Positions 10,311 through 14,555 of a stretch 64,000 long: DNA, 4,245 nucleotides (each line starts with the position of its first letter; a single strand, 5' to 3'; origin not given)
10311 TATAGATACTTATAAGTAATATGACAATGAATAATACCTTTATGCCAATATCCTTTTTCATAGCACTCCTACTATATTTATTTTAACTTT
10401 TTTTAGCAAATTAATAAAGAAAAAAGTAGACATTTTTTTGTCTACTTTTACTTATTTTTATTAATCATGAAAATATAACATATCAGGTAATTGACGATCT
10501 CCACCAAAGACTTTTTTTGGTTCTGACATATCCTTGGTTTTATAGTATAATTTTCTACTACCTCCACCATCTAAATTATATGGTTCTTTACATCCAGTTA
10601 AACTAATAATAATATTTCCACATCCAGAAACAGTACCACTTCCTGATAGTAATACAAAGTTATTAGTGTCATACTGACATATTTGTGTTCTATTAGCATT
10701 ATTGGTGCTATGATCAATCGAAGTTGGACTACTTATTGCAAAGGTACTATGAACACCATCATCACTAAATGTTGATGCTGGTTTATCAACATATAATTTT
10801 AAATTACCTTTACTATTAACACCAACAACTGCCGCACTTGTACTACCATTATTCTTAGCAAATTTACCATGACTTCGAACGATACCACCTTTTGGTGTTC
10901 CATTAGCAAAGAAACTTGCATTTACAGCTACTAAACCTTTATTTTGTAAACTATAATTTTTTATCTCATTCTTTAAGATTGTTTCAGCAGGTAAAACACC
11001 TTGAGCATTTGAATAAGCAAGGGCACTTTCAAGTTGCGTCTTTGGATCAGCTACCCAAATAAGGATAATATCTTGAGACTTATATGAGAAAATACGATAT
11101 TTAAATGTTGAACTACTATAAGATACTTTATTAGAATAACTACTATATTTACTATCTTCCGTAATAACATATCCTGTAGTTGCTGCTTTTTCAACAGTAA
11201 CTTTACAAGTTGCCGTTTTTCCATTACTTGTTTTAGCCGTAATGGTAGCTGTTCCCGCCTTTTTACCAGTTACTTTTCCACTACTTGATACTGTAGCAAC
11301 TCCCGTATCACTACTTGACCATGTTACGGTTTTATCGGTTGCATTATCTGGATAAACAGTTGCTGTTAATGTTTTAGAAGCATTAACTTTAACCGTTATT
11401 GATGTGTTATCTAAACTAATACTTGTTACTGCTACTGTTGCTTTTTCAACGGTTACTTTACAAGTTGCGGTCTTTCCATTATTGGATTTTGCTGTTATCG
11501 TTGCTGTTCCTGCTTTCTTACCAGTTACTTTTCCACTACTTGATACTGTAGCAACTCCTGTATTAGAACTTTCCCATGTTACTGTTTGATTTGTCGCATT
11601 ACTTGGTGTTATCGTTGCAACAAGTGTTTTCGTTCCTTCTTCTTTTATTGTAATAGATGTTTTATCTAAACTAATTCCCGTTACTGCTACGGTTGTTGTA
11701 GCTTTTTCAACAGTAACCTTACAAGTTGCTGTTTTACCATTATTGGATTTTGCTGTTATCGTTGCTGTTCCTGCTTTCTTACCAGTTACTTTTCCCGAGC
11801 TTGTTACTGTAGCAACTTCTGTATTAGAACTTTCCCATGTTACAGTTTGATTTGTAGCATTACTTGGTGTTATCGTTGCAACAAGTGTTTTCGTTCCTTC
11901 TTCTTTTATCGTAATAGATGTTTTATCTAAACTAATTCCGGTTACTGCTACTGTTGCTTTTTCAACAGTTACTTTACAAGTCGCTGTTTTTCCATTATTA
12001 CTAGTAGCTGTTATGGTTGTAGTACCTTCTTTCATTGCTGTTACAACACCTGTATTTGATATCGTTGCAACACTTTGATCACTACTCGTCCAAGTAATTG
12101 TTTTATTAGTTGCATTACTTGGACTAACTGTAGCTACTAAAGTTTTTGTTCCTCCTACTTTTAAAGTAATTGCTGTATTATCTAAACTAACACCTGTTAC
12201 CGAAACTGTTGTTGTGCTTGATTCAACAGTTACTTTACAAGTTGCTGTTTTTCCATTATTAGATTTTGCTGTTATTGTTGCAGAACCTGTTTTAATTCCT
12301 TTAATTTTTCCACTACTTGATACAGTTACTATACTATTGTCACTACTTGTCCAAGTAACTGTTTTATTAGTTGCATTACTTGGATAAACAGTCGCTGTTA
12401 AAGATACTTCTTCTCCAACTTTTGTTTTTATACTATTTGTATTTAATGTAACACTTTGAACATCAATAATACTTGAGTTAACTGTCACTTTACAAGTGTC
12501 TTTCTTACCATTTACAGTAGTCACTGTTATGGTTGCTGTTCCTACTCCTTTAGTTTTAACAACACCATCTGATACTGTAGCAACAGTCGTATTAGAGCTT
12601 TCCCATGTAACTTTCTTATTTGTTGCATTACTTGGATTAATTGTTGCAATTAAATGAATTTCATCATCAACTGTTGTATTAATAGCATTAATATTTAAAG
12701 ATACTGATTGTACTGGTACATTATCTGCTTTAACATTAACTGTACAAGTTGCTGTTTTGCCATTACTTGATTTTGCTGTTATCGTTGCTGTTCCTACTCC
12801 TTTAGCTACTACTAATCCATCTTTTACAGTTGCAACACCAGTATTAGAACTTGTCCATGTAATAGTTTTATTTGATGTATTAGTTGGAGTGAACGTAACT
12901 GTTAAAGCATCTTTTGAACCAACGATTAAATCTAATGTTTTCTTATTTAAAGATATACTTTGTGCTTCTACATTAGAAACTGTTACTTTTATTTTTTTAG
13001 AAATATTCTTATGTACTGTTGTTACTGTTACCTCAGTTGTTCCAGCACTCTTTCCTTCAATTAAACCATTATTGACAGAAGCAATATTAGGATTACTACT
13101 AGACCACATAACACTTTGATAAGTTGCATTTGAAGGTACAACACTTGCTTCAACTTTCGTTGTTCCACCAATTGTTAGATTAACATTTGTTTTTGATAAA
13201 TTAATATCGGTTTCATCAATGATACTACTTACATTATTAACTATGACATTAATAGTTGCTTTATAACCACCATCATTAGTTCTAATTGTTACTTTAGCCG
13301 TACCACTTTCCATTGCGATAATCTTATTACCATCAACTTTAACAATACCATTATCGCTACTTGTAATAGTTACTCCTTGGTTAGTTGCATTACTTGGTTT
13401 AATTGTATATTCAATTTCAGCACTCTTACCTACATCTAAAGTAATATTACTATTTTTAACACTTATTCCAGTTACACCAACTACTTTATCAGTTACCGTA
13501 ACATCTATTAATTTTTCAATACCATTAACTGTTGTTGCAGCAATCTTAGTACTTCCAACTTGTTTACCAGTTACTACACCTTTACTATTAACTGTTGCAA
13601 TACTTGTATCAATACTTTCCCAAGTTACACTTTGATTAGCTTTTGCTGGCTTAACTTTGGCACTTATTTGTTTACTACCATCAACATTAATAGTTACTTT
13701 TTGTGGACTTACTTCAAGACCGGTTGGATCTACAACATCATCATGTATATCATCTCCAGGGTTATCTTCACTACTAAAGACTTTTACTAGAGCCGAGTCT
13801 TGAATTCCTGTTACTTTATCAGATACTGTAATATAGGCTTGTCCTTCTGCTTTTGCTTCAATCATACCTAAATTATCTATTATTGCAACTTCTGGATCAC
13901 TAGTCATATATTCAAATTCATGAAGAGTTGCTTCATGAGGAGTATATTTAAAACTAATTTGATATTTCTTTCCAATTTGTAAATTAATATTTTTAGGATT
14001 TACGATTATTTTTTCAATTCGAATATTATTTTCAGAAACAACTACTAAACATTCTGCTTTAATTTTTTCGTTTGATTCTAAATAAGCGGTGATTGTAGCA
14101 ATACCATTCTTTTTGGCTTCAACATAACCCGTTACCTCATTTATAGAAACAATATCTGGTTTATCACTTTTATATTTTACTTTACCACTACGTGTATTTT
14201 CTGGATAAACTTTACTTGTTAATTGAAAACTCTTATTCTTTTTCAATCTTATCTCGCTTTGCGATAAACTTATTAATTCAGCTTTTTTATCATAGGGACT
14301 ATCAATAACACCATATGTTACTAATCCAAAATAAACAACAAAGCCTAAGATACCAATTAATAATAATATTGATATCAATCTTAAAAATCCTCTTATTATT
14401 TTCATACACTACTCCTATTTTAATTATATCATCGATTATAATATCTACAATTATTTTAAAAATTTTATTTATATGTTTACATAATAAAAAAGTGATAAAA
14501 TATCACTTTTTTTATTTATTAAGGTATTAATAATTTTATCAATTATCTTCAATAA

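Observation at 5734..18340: Tandem array of five paralogous Big_2-stalk surface proteins with swappable C-terminal catalytic modules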

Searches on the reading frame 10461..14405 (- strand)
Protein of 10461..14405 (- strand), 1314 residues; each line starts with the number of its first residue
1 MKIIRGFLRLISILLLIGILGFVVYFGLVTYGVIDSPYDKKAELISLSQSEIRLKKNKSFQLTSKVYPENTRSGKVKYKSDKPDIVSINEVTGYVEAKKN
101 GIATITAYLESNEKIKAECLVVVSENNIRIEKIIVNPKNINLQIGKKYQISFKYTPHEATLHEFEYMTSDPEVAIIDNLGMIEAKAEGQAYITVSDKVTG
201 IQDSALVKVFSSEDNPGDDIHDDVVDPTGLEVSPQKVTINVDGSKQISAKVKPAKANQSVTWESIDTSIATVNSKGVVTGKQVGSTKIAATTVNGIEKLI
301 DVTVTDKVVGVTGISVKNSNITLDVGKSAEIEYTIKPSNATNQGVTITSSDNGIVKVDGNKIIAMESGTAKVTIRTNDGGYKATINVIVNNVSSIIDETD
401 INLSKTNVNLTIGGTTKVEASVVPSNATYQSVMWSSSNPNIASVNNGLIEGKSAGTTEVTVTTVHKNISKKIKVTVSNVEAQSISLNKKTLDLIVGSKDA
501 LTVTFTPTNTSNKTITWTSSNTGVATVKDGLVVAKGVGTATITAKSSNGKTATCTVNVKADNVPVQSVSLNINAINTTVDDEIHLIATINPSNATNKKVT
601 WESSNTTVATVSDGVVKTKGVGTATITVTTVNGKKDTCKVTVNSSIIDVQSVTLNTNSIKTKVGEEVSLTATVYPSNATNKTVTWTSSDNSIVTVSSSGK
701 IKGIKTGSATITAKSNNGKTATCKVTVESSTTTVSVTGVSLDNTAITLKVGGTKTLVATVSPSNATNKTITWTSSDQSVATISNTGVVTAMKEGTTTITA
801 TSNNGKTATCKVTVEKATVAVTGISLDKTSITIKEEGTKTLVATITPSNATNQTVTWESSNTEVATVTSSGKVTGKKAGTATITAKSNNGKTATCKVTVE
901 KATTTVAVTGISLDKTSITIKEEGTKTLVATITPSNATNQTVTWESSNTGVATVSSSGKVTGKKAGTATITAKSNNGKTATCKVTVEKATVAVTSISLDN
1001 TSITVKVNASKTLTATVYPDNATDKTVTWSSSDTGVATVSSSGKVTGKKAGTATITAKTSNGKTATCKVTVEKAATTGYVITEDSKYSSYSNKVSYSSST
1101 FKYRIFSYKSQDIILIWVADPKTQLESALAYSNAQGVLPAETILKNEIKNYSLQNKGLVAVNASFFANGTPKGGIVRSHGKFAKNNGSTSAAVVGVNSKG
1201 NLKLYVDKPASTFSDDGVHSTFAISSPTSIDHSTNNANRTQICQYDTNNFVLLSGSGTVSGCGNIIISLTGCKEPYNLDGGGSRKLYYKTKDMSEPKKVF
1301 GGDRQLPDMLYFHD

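Call 3: search_protein_families(library=pfam, proteins=[window:10461-14405:-], max_evalue=0.01)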
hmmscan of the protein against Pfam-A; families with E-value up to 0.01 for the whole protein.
window:10461-14405:- (1314 aa): 5 families
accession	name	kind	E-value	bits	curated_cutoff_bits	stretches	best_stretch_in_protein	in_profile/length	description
PF02368.24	Big_2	-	5.1e-161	523.5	22.8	12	736-812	2-79/79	Bacterial Ig-like domain (group 2)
PF21461.3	HL_N-beta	-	3.1e-17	62.5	27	3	437-476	19-57/57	Hyaluronate lyase, N-terminal beta-sheet domain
PF22359.2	Big-like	-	1.2e-14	54.7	27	0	769-815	2-47/48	Bacterial Ig-like domain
PF06832.18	BiPBP_C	-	0.0001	22.6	26.8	0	742-811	19-89/90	Penicillin-Binding Protein C-terminus Family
PF22067.2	Cep192_D3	-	0.00021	21.8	27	0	465-511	28-73/99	Cep192 domain 3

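Call 4: search_protein_families(library=ncbifam, proteins=[window:10461-14405:-], max_evalue=0.01)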
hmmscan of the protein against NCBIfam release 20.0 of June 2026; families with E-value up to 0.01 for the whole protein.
window:10461-14405:- (1314 aa): 1 family
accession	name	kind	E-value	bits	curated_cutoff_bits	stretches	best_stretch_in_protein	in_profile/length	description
NF053514.2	JUQZ_fam_ocin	equivalog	0.0037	17.5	40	0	688-720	66-98/107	BLB8/JUQZ-1 family protein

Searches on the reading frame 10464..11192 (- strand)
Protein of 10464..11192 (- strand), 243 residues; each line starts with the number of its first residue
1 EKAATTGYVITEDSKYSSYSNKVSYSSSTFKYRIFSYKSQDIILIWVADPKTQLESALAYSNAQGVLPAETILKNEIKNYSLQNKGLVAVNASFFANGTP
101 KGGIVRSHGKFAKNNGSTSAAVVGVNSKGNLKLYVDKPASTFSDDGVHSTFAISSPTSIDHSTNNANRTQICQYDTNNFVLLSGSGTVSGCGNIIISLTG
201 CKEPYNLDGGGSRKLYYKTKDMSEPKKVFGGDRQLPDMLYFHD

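Call 6: search_protein_families(library=pfam, proteins=[window:10464-11192:-], max_evalue=10)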
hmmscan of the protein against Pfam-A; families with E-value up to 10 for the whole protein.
seq(243 aa): 1 family
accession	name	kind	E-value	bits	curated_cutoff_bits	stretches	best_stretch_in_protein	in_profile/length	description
PF09992.14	NAGPA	-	5.4e-13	49.9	25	1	87-241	4-168/169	Phosphodiester glycosidase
